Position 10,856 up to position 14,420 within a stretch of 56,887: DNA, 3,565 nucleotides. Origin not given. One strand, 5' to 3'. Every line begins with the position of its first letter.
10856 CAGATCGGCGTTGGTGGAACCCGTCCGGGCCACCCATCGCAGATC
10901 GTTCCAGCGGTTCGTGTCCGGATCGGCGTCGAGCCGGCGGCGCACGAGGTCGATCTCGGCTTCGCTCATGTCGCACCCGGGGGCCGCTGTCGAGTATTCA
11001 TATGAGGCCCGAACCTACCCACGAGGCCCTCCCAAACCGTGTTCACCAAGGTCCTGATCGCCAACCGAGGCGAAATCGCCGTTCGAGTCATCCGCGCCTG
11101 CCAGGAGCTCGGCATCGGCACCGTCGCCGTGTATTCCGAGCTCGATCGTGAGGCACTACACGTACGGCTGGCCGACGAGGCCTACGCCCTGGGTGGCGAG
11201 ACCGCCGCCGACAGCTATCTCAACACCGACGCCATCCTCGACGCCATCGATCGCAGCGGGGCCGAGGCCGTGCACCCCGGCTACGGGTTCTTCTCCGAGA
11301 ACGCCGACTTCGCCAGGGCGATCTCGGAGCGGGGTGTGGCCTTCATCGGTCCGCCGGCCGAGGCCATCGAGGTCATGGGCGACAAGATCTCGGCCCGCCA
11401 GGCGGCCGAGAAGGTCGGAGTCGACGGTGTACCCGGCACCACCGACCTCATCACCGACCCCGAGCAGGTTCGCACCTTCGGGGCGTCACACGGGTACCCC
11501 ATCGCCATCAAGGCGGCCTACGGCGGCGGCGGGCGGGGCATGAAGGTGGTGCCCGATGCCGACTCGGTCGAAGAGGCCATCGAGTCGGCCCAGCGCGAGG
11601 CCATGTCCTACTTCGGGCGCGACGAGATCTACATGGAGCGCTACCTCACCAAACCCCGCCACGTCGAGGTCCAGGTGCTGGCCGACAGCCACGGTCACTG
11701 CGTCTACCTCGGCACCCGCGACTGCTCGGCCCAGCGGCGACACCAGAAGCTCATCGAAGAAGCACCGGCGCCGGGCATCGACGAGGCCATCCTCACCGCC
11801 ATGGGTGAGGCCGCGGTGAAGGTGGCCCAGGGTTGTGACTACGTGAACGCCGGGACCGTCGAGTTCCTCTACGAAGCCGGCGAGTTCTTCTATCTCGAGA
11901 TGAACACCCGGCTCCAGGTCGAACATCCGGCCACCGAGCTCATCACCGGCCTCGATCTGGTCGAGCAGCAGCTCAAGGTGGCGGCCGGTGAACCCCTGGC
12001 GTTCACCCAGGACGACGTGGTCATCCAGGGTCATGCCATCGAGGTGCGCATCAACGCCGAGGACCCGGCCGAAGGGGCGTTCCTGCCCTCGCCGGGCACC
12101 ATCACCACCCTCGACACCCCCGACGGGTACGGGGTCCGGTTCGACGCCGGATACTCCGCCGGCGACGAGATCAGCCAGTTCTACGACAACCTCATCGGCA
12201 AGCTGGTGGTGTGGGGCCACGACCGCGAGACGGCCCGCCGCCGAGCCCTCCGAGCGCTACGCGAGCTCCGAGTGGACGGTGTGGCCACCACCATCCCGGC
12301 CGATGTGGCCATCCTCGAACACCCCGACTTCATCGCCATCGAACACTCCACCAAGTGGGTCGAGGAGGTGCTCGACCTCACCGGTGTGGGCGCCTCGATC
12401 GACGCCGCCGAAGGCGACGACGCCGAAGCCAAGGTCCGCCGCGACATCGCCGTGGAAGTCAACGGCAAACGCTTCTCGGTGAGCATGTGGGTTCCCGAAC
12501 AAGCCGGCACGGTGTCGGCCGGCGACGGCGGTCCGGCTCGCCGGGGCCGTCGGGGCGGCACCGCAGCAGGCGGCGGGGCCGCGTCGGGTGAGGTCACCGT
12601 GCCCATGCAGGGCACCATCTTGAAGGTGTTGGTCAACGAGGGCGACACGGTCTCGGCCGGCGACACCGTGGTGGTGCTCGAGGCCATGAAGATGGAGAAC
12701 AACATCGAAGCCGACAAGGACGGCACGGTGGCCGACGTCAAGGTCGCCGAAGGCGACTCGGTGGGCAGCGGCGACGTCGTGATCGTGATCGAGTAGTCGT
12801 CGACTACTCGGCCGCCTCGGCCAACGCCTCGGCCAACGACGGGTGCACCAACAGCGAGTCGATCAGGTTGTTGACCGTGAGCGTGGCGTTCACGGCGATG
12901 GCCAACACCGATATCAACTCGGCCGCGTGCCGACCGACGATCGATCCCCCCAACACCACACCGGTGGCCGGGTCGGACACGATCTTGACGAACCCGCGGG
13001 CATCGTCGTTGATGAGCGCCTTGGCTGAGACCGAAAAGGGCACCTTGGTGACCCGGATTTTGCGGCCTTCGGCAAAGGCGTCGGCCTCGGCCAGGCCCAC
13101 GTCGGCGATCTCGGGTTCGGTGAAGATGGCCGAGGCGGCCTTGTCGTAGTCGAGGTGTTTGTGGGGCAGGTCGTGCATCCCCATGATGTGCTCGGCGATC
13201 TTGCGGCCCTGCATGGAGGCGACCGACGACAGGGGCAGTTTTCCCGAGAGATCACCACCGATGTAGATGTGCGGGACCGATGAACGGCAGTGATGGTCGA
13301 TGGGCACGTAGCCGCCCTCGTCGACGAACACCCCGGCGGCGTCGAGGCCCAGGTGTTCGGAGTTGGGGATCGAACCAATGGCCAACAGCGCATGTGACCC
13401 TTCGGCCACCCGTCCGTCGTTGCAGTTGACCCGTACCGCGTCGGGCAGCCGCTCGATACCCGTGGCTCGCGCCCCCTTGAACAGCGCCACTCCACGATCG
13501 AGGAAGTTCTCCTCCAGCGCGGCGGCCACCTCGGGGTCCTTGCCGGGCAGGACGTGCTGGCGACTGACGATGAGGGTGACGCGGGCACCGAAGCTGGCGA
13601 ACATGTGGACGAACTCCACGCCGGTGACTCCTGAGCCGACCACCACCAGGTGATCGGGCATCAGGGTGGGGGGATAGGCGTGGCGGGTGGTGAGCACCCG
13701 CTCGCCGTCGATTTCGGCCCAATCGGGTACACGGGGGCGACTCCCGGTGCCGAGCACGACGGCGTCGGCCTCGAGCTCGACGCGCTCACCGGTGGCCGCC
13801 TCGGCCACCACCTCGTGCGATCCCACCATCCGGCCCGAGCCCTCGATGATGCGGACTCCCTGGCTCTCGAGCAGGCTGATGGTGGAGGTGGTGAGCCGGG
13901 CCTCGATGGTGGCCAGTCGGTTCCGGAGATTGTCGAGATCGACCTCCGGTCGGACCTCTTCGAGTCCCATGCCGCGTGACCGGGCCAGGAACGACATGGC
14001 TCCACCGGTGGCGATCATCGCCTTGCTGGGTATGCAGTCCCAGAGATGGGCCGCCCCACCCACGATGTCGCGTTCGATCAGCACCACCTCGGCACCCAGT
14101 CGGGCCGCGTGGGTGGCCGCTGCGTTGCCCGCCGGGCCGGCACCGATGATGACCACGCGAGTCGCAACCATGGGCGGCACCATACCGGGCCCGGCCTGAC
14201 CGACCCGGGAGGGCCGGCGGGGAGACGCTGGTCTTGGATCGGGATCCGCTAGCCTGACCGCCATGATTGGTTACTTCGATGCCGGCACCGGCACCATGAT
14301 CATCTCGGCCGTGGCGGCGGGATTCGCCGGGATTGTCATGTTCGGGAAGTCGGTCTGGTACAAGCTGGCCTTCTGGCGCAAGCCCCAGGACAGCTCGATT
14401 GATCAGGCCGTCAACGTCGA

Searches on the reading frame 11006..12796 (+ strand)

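Call 31: search_protein_families(library=pfam, proteins=[window:11006-12796:+], max_evalue=0.0001)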
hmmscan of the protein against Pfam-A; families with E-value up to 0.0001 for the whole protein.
window:11006-12796:+ (596 aa): 6 families
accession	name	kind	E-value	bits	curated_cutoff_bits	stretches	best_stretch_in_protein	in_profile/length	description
PF02786.22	CPSase_L_D2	-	3e-73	246.3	19.8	1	126-332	1-209/211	Carbamoyl-phosphate synthase L chain, ATP binding domain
PF00289.28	Biotin_carb_N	-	4.6e-47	159.5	25.5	1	13-121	2-110/110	Biotin carboxylase, N-terminal domain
PF02785.25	Biotin_carb_C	-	7.1e-35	119.8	32.4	1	346-454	1-108/108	Biotin carboxylase C-terminal domain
PF00364.28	Biotin_lipoyl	-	3.3e-19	68.9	22.1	1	529-595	2-73/73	Biotin-requiring enzyme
PF02222.28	ATP-grasp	-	1.8e-05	24.9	27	1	148-302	15-162/179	ATP-grasp domain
PF13533.13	Biotin_lipoyl_2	-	4.9e-05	23.5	29.8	0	530-554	3-27/32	Biotin-lipoyl like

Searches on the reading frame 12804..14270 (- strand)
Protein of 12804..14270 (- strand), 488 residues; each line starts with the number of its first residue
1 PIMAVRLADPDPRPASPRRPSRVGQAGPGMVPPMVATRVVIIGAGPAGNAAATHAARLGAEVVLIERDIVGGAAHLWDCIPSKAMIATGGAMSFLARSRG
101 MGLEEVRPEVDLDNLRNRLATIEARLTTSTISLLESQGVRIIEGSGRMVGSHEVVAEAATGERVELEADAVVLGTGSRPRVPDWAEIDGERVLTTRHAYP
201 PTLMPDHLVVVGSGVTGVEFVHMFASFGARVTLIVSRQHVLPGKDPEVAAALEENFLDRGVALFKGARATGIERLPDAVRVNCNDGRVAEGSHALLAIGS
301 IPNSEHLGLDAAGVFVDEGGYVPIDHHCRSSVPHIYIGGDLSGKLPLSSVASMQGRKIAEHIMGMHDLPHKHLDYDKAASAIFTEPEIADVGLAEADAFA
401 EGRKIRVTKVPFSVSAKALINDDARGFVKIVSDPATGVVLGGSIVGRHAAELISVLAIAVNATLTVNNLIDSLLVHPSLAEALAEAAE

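Call 31: search_protein_families(library=pfam, proteins=[window:12804-14270:-], max_evalue=0.0001)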
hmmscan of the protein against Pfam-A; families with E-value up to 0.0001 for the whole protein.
window:12804-14270:- (488 aa): 12 families
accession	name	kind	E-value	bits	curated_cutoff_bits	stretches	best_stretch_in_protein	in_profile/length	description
PF07992.20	Pyr_redox_2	-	5e-60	203.8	26.1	1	38-355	2-291/291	Pyridine nucleotide-disulphide oxidoreductase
PF02852.28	Pyr_redox_dim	-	9.5e-30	103.5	25.3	1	379-487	2-110/110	Pyridine nucleotide-disulphide oxidoreductase, dimerisation domain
PF00070.33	Pyr_redox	-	1.9e-19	70.4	22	1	207-279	1-74/82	Pyridine nucleotide-disulphide oxidoreductase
PF13738.12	Pyr_redox_3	-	1.3e-14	54.6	30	1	164-339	121-305/305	Pyridine nucleotide-disulphide oxidoreductase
PF01262.27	AlaDh_PNT_C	-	1.3e-08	34.9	23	0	29-68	21-60/214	Alanine dehydrogenase/PNT, C-terminal domain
PF01134.28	GIDA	-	4.1e-08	33.1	22.1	1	39-93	2-54/391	Glucose inhibited division protein A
PF01266.30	DAO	-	7.4e-08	32.7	27.9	1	38-74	1-39/353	FAD dependent oxidoreductase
PF12831.13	FAD_oxidored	-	1.5e-07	31.6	27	1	39-74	2-38/416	FAD dependent oxidoreductase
PF13434.12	Lys_Orn_oxgnase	-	4.5e-07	29.7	21.3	1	152-243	132-228/339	L-lysine 6-monooxygenase/L-ornithine 5-monooxygenase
PF13450.12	NAD_binding_8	-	1.2e-06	29.1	21.9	1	41-75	1-36/68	NAD(P)-binding Rossmann-like domain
PF03486.20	HI0933_like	-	4.6e-05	23.4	50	0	38-67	2-31/244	HI0933-like protein Rossmann domain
PF02737.24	3HCDH_N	-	6e-05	23.5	22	0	208-252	2-46/180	3-hydroxyacyl-CoA dehydrogenase, NAD binding domain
